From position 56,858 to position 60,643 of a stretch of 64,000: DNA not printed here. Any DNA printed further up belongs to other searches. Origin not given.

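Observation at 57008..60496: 1162-aa flavoprotein combining an unknown N-domain with a GltD/NfnB-like and a PyrK/NfnA-like module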

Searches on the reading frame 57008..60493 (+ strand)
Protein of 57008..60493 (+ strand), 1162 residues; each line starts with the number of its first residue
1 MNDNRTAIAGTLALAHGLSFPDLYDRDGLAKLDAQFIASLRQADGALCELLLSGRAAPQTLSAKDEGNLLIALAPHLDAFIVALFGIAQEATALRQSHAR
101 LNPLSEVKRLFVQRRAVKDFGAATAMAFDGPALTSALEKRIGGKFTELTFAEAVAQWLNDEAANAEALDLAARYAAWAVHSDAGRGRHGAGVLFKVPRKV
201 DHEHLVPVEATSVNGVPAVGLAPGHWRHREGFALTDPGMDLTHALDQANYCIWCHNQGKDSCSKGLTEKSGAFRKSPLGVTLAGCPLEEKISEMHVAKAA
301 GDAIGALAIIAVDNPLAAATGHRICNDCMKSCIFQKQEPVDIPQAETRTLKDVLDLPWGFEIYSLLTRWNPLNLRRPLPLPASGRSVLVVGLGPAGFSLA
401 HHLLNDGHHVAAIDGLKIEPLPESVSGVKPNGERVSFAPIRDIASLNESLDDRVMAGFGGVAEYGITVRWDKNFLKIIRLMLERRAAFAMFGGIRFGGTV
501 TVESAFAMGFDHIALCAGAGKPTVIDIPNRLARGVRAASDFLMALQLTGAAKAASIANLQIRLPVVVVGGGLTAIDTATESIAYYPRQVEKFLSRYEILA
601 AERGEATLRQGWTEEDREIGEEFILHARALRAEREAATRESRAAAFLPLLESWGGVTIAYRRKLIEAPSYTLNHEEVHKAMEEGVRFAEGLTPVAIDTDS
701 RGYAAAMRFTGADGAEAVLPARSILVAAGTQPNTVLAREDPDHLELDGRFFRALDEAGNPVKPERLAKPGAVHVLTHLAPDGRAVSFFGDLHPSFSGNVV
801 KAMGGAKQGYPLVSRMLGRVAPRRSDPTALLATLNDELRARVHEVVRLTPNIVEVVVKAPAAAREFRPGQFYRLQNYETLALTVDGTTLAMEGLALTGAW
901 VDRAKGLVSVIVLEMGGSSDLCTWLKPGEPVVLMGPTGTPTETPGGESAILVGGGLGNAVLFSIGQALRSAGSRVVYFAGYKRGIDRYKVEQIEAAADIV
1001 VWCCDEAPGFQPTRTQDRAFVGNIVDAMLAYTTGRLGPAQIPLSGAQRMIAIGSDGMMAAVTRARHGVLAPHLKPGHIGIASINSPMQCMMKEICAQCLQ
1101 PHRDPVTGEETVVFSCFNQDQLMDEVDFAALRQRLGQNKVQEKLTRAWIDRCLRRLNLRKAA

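Call 5: search_protein_families(library=pfam, proteins=[window:57008-60493:+], max_evalue=0.1)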
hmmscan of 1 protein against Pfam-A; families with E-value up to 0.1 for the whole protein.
window:57008-60493:+ (1162 aa): 5 families
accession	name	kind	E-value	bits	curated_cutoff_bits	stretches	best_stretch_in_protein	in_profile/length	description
PF07992.20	Pyr_redox_2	-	3.9e-13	49.9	26.1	1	386-749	2-254/291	Pyridine nucleotide-disulphide oxidoreductase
PF14691.11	Fer4_20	-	1.9e-05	24.9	25.8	1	283-346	34-101/113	Dihydroprymidine dehydrogenase domain II, 4Fe-4S cluster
PF21799.2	MurD-like_N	-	0.0046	17.6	27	1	386-419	2-35/88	Mur ligase MurD-like, N-terminal domain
PF00070.33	Pyr_redox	-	0.056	14.4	22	0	565-633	2-67/82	Pyridine nucleotide-disulphide oxidoreductase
PF13241.12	NAD_binding_7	-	0.072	14.1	22.1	0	382-413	5-36/104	Putative NAD(P)-binding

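Call 6: search_protein_families(library=ncbifam, proteins=[window:57008-60493:+], max_evalue=0.1)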
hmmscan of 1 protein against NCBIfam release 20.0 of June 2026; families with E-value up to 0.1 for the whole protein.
window:57008-60493:+ (1162 aa): 25 families
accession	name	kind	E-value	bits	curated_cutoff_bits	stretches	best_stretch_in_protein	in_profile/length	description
NF005128.0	PRK06567.1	equivalog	5.1e-227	756.3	1072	2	15-978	4-924/1031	putative bifunctional glutamate synthase subunit beta/2-polyprenylphenol hydroxylase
NF009414.0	PRK12778.1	equivalog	2.7e-32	111.9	1103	4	846-980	8-132/752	bifunctional dihydroorotate dehydrogenase B NAD binding subunit/NADPH-dependent glutamate synthase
NF009415.0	PRK12779.1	equivalog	1.8e-24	85.8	1519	3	839-1144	650-936/944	putative bifunctional glutamate synthase subunit beta/2-polyprenylphenol hydroxylase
TIGR01316.1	gltA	equivalog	6e-24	84.7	471.75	3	459-580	169-290/449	NADPH-dependent glutamate synthase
NF009413.0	PRK12775.1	equivalog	4.2e-21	74.5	1895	2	857-1012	19-165/1006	putative trifunctional 2-polyprenylphenol hydroxylase/glutamate synthase subunit beta/ferritin domain-containing protein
NF009410.0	PRK12771.1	subfamily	7.7e-18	64.4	516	2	459-710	174-346/566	NAD(P)-binding protein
NF004862.0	PRK06222.1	subfamily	1.8e-15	57.2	220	1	843-1007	5-159/281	sulfide/dihydroorotate dehydrogenase-like FAD/NAD-binding protein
NF009409.0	PRK12770.1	subfamily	4.1e-15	55.7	343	2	509-591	119-202/360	putative glutamate synthase subunit beta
NF009454.0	PRK12814.1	equivalog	1.1e-12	47.2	916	2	493-586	263-347/657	putative NADPH-dependent glutamate synthase small subunit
TIGR03315.1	Se_ygfK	equivalog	1.1e-12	46.3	835.3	2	283-414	449-567/1012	putative selenate reductase subunit YgfK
TIGR01317.1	GOGAT_sm_gam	subfamily_domain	4e-11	42.4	447.7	2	458-612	178-329/485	glutamate synthase small subunit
TIGR01318.1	gltD_gamma_fam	subfamily_domain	5.5e-10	38.4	482.95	2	458-597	176-317/467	glutamate synthase, small subunit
NF000799.0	PRK00054.1-4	equivalog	2.8e-08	33.1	314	1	846-1010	13-172/258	dihydroorotate dehydrogenase electron transfer subunit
NF009408.0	PRK12769.1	equivalog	5.2e-08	31.5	1003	2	459-583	363-489/659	formate-dependent uric acid utilization protein AegA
NF000796.0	PRK00054.1-1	equivalog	2.7e-05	23.5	224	1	842-1010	8-154/254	dihydroorotate dehydrogenase electron transfer subunit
NF000797.0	PRK00054.1-2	equivalog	0.0044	16.3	270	1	842-983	19-153/267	dihydroorotate dehydrogenase electron transfer subunit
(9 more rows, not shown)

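Call 8: search_solved_structures(query=window:57008-60493:+, max_evalue=0.01)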
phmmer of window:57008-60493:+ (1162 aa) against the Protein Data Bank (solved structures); distinct sequences matched with E-value up to 0.01: 13.
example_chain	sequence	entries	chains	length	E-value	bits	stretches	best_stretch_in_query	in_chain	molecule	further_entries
4ylf_A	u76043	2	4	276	1.4e-11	46.2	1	844-1014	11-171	Dihydroorotate dehydrogenase B (NAD(+)), electron transfer subunit homolog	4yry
5vj7_A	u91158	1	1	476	6.4e-11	44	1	459-581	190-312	Oxidoreductase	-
5jca_L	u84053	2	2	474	2.6e-09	38.7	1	459-582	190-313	NADH-dependent Ferredoxin:NADP Oxidoreductase (NfnI) subunit alpha | NADH-dependent Ferredoxin:NADP Oxidoreductase subunit alpha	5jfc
5jca_S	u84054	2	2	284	3.2e-09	38.4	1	846-1007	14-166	NADH-dependent Ferredoxin:NADP Oxidoreductase (NfnI) subunit beta | NADH-dependent Ferredoxin:NADP Oxidoreductase subunit beta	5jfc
4ylf_B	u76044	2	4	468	8.4e-09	37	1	460-582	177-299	Dihydropyrimidine dehydrogenase subunit A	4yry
8oh5_C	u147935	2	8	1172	1.3e-06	29.7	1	374-414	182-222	Formate dehydrogenase-O, major subunit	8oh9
7mfm_I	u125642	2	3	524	8.8e-06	27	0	459-594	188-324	Glutamate synthase (NADPH) small chain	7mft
9bov_A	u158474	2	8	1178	1e-05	26.8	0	455-584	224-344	Molybdopterin oxidoreductase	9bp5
9xub_A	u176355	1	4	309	0.0073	17.3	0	655-742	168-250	Thioredoxin reductase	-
2a87_A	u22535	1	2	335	0.0075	17.3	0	655-742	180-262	Thioredoxin reductase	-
1ep3_B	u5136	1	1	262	0.0077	17.3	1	849-982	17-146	DIHYDROOROTATE DEHYDROGENASE B (PYRK SUBUNIT)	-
1ep1_B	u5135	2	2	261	0.0078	17.2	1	849-982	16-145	DIHYDROOROTATE DEHYDROGENASE B (PYRK SUBUNIT)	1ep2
9n5u_A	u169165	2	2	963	0.008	17.2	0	380-416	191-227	NfnA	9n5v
